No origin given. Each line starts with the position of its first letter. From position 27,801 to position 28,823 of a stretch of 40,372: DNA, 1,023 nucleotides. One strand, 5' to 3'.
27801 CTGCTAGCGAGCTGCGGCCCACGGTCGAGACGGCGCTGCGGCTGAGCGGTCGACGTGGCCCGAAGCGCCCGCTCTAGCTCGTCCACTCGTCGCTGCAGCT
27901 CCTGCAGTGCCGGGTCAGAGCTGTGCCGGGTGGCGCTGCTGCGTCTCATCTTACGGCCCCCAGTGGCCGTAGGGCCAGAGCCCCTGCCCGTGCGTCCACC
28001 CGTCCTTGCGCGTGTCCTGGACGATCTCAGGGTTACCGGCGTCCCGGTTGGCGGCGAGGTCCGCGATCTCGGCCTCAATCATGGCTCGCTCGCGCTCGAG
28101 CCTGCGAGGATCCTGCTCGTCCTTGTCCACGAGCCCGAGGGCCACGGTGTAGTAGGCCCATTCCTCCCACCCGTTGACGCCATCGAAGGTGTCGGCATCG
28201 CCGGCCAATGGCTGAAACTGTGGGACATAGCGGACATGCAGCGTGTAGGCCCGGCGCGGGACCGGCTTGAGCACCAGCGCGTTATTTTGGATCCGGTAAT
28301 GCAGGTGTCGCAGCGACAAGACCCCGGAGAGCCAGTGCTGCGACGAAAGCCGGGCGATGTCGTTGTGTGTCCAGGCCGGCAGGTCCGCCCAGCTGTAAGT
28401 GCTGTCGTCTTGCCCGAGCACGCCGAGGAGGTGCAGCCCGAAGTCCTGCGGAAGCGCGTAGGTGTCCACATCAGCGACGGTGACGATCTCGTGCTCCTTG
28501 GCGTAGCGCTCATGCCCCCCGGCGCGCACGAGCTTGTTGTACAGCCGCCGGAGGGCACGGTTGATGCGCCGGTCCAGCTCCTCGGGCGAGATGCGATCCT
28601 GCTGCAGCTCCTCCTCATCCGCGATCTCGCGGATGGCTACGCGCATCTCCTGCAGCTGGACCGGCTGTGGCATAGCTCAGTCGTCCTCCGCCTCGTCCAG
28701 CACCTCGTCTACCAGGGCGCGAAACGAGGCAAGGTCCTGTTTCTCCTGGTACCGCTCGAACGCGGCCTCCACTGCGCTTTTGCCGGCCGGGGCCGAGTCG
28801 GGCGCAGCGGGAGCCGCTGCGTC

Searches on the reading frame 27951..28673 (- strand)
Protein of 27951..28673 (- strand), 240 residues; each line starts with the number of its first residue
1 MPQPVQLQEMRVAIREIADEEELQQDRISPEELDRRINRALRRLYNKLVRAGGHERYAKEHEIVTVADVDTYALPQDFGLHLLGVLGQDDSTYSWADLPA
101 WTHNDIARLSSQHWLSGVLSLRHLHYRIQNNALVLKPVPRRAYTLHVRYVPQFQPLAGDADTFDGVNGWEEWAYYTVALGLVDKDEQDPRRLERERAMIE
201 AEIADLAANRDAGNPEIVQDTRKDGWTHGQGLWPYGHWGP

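Call 88: search_protein_families(library=pfam, proteins=[window:27951-28673:-], max_evalue=0.01)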
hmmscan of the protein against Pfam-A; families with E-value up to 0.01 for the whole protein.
window:27951-28673:- (240 aa): 1 family
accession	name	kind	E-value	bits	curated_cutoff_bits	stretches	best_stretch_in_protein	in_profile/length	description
PF24175.2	SU10_adaptor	-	1e-13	52.6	27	1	7-215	3-190/194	SU10 adaptor protein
